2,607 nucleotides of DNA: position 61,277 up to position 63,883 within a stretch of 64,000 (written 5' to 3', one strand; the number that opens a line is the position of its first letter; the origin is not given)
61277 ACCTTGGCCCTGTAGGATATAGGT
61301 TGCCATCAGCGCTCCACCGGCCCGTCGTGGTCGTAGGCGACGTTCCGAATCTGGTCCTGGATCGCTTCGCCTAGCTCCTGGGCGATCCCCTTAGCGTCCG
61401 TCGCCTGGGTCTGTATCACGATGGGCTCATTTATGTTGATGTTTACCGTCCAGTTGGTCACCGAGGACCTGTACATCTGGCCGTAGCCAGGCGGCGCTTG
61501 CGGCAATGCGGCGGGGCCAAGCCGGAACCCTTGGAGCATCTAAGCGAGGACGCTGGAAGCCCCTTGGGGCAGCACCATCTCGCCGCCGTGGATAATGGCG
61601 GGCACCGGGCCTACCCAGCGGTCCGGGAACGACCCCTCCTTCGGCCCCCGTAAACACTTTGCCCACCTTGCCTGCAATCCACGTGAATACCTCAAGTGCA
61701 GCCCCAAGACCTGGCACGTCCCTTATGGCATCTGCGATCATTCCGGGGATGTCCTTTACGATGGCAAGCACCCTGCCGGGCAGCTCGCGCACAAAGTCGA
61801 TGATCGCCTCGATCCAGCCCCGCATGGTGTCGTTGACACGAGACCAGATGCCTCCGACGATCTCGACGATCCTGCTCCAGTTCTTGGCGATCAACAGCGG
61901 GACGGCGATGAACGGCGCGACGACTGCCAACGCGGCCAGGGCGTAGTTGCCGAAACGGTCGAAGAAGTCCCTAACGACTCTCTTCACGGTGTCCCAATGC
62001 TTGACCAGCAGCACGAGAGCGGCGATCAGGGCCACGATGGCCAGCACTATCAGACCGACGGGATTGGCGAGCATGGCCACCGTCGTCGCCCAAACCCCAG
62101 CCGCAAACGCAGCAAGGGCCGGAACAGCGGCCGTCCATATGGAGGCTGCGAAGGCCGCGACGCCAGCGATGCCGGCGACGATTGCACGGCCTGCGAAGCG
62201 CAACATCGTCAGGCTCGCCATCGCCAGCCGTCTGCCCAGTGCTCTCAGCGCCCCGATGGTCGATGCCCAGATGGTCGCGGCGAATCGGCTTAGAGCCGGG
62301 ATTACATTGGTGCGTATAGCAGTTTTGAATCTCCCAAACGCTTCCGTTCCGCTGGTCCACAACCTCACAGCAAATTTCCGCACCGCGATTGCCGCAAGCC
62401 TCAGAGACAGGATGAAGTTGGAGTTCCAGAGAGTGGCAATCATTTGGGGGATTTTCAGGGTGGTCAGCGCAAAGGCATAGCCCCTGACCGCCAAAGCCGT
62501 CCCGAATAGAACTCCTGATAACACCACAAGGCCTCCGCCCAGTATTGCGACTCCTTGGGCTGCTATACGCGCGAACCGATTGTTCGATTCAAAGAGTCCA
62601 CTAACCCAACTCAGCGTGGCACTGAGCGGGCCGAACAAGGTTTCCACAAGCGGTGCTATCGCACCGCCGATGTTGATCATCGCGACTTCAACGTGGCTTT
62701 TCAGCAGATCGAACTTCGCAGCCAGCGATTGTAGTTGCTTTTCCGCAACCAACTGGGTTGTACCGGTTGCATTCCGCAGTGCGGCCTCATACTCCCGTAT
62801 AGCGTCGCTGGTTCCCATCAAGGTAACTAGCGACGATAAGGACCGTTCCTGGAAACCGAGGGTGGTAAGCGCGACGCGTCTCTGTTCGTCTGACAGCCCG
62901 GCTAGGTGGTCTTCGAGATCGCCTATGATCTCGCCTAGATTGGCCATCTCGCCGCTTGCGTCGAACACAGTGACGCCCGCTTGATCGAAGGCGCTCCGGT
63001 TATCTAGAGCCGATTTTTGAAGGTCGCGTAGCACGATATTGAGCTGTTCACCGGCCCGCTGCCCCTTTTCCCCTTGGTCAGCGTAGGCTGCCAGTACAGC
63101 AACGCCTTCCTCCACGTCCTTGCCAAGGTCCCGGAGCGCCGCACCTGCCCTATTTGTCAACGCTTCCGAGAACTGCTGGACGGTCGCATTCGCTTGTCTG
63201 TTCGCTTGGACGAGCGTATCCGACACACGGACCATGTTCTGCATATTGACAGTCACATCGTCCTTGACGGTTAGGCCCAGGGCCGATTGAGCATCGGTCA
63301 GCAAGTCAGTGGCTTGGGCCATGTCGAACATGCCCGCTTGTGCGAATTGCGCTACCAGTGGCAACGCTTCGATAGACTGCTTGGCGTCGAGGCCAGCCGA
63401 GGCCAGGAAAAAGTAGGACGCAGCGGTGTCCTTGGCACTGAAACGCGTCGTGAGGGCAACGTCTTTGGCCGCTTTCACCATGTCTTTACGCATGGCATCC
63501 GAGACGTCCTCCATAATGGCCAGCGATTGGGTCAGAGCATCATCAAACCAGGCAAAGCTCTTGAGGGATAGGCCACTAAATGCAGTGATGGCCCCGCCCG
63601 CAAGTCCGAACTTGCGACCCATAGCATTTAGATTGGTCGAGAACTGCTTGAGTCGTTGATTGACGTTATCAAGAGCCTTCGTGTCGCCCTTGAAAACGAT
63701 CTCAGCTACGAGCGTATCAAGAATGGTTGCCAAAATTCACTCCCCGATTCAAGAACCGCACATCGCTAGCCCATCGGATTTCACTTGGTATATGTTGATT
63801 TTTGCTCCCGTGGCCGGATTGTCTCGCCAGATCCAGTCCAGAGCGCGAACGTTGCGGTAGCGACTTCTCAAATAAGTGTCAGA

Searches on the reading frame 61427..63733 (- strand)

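Call 85: search_protein_families(library=pfam, proteins=[window:61427-63733:-], max_evalue=0.00001)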
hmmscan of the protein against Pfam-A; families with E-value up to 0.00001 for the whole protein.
window:61427-63733:- (768 aa): 1 family
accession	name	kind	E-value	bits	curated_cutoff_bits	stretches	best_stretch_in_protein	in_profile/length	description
PF10145.14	PhageMin_Tail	-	5.2e-31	108.5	33.2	1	87-292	2-199/201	Phage-related minor tail protein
